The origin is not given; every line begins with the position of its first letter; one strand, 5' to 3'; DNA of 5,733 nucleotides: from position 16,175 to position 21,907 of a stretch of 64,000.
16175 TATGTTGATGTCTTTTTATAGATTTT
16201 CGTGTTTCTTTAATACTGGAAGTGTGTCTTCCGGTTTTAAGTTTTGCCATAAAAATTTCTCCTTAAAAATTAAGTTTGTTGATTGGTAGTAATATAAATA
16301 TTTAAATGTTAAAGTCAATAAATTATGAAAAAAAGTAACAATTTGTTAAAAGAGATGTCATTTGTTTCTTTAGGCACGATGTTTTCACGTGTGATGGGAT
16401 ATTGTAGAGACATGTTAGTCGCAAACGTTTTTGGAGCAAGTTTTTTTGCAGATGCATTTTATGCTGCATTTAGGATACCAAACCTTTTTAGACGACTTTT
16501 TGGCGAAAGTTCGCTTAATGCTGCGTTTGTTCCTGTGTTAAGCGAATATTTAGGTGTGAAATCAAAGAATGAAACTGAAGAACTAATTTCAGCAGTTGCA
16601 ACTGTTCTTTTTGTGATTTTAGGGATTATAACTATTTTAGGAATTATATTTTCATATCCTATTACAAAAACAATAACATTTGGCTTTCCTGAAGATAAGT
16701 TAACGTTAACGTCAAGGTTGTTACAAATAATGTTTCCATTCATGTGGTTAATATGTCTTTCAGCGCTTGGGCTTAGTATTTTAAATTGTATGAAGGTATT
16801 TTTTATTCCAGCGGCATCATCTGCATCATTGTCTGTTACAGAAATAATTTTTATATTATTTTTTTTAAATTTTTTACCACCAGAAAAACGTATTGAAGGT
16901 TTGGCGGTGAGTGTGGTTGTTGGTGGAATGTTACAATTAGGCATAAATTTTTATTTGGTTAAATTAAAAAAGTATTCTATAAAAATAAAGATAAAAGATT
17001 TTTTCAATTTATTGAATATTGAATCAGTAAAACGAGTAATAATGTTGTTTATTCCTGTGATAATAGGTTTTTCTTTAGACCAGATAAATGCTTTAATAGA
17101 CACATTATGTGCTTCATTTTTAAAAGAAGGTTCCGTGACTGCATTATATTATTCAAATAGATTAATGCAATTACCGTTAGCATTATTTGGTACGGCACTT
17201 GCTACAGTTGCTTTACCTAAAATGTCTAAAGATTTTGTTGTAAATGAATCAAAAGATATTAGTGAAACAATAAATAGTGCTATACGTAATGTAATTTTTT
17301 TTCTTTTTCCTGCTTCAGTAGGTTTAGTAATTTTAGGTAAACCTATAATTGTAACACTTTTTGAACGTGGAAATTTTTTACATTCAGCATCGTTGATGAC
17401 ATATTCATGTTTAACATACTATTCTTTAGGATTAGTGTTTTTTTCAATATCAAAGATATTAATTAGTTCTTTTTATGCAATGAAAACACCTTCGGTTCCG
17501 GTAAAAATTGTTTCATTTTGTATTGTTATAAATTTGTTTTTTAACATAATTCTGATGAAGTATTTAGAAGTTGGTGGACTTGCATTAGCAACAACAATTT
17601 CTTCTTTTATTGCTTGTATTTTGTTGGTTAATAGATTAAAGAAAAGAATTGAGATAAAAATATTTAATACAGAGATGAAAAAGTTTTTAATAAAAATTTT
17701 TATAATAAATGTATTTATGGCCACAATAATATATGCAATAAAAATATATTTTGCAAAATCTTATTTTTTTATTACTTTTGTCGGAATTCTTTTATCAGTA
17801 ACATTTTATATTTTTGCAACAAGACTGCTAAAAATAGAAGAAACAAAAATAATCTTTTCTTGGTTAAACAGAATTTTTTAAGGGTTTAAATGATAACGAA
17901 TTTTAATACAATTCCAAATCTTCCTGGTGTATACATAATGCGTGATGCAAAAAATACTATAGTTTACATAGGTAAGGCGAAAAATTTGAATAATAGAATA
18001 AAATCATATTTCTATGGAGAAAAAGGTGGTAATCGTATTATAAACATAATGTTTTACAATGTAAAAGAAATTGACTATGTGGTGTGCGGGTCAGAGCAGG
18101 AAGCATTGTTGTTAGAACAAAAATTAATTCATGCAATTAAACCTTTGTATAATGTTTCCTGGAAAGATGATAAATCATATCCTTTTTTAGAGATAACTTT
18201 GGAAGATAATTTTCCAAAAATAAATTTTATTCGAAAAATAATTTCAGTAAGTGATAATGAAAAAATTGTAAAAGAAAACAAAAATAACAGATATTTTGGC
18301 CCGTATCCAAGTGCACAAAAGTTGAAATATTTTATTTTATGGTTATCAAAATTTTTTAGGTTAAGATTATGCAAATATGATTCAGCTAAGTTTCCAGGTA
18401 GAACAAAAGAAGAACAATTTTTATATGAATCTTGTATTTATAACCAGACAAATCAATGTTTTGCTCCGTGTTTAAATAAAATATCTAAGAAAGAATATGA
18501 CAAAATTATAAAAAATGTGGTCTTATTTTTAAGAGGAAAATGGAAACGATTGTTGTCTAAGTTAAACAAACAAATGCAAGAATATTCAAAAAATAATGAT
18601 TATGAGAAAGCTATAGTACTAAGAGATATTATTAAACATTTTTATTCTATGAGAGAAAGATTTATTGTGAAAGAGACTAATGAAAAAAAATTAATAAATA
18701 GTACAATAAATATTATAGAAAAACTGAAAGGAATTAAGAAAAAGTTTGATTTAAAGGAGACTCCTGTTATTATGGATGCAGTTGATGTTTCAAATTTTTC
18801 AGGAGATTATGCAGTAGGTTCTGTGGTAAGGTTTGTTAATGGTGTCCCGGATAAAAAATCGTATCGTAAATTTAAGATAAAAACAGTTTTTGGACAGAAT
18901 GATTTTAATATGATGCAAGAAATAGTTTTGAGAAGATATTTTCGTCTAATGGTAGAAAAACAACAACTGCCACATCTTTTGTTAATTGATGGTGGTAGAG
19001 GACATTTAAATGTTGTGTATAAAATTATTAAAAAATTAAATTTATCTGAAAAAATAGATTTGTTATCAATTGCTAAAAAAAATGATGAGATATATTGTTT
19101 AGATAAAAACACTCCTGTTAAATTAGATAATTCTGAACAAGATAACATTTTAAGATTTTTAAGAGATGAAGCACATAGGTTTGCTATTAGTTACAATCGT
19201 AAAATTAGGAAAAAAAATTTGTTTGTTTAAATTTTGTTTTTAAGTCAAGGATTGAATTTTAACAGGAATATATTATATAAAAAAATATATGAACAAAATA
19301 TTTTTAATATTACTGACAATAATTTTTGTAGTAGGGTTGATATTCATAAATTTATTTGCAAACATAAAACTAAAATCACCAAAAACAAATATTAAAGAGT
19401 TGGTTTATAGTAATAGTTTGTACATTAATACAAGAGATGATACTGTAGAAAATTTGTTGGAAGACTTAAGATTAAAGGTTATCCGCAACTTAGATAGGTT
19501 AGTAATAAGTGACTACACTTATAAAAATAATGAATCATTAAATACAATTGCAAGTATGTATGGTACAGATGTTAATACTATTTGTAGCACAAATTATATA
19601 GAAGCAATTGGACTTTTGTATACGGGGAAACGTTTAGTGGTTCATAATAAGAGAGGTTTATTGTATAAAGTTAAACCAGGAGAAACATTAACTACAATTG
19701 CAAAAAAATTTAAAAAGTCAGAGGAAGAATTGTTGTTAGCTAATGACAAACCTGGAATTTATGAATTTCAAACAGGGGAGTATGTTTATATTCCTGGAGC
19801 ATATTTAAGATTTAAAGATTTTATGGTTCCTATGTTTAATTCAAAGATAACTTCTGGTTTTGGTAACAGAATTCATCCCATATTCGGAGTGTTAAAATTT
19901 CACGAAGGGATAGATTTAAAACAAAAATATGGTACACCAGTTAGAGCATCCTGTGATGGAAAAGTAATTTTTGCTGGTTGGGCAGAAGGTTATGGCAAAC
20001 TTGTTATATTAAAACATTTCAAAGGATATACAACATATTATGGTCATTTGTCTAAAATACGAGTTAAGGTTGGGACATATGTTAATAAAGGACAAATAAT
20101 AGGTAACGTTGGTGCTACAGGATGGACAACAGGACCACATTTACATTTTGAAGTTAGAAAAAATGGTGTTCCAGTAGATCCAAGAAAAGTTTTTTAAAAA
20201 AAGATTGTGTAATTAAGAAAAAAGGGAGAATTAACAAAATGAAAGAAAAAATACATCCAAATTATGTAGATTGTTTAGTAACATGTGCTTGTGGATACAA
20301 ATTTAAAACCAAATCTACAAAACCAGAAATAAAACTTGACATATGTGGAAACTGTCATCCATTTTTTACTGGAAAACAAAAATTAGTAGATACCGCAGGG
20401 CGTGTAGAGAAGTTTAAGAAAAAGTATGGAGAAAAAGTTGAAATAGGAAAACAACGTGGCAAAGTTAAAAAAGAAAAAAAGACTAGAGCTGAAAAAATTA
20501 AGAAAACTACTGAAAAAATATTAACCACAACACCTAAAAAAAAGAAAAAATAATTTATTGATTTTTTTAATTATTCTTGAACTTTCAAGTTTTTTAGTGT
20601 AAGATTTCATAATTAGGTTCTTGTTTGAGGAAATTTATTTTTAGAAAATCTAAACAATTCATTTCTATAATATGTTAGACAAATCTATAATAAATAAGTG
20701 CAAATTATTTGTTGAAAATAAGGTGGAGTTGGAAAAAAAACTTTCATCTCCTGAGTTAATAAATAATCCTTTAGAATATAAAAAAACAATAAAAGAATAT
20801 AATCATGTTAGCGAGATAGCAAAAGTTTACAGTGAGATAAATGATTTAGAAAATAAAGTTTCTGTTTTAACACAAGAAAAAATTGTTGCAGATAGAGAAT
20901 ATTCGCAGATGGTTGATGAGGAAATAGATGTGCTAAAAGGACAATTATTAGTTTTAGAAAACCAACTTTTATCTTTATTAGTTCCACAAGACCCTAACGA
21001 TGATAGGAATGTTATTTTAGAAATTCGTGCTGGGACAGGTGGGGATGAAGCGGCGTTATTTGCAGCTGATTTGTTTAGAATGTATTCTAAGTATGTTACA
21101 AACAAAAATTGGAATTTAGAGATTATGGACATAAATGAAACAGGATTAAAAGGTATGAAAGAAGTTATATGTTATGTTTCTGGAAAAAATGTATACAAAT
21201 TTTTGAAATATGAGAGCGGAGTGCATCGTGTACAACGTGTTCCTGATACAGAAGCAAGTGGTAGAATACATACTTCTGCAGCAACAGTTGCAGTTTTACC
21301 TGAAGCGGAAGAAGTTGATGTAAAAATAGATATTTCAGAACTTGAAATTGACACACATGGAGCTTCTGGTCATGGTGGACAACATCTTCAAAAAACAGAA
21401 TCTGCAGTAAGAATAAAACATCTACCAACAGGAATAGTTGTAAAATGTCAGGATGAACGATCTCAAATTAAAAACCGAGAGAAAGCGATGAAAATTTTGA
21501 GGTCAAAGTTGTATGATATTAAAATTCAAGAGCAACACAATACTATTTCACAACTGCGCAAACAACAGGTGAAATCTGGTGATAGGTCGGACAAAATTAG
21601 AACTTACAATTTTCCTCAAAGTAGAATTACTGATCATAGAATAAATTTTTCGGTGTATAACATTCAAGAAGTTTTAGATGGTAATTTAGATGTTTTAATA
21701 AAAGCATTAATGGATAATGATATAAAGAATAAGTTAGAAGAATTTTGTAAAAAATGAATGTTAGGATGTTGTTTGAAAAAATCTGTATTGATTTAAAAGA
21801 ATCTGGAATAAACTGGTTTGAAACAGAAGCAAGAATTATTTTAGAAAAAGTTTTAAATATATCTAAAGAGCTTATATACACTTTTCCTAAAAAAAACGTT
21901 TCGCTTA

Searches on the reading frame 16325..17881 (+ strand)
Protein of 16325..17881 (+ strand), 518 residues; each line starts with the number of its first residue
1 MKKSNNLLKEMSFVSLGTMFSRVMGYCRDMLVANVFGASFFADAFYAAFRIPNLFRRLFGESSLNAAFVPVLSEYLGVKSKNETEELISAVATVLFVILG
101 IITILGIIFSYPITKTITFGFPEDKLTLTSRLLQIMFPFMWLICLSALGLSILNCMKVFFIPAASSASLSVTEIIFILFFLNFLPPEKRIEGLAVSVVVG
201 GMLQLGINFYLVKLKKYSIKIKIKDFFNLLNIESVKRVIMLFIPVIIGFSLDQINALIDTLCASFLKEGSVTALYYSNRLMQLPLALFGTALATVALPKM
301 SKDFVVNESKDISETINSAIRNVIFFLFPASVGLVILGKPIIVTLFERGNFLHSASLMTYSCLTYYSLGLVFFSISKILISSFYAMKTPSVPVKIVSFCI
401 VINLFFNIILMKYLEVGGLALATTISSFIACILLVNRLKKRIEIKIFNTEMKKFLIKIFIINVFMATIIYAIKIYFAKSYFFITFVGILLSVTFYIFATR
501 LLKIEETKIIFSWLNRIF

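Call 45: search_protein_families(library=pfam, proteins=[window:16325-17881:+], max_evalue=0.00001)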
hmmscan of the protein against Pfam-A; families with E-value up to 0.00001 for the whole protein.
window:16325-17881:+ (518 aa): 2 families
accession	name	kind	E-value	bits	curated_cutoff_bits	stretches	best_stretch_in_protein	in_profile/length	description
PF03023.19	MurJ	-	1.2e-112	377.2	27.4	1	32-489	1-449/451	Lipid II flippase MurJ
PF13440.11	Polysacc_synt_3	-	9e-06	25.6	23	1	81-346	40-284/293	Polysaccharide biosynthesis protein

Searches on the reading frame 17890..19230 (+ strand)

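Call 45: search_protein_families(library=pfam, proteins=[window:17890-19230:+], max_evalue=0.00001)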
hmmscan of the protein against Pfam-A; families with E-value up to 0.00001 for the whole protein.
window:17890-19230:+ (446 aa): 3 families
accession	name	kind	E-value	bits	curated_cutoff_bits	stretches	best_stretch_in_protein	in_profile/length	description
PF08459.17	UvrC_RNaseH_dom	-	3.6e-42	144.4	22.3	1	284-433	2-159/159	UvrC RNAse H endonuclease domain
PF01541.30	GIY-YIG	-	6.4e-11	42.8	22.6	1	13-88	3-78/78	GIY-YIG catalytic domain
PF02151.25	UVR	-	7.1e-08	32.4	21.5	1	219-248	1-30/36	UvrB/uvrC motif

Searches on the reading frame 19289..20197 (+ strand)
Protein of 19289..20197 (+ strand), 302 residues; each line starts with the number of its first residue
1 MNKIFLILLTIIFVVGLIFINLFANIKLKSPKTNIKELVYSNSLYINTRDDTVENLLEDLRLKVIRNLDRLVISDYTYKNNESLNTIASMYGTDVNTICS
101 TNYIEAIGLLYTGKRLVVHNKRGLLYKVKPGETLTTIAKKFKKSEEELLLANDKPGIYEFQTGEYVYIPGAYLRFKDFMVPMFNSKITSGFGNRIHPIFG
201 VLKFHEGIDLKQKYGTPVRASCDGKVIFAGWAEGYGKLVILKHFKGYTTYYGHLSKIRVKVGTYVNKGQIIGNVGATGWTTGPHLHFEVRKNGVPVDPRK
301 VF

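Call 45: search_protein_families(library=pfam, proteins=[window:19289-20197:+], max_evalue=0.00001)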
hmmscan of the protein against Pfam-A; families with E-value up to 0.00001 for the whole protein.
window:19289-20197:+ (302 aa): 2 families
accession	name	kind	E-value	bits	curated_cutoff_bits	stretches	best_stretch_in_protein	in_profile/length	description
PF01551.29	Peptidase_M23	-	4.5e-39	133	28.7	1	203-298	1-96/96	Peptidase family M23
PF01476.26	LysM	-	4.3e-14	52.6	20.9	1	126-153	1-28/43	LysM domain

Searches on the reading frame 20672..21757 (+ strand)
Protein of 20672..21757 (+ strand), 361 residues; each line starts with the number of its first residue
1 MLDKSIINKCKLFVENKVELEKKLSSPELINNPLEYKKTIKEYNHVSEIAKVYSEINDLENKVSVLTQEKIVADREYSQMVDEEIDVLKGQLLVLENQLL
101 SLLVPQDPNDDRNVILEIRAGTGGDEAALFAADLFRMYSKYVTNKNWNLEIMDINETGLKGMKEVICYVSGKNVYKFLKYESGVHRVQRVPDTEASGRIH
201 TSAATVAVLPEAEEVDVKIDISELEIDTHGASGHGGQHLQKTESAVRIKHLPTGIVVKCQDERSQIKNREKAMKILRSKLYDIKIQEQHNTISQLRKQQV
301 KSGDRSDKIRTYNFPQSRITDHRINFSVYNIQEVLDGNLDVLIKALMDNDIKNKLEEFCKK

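Call 45: search_protein_families(library=pfam, proteins=[window:20672-21757:+], max_evalue=0.00001)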
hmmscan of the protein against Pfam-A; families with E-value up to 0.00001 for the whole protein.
window:20672-21757:+ (361 aa): 2 families
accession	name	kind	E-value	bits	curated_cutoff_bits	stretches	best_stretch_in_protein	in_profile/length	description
PF03462.23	PCRF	-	3e-67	226.6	24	1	18-206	6-194/194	PCRF domain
PF00472.26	RF-1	-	3e-40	137.2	35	1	213-323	1-116/116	RF-1 domain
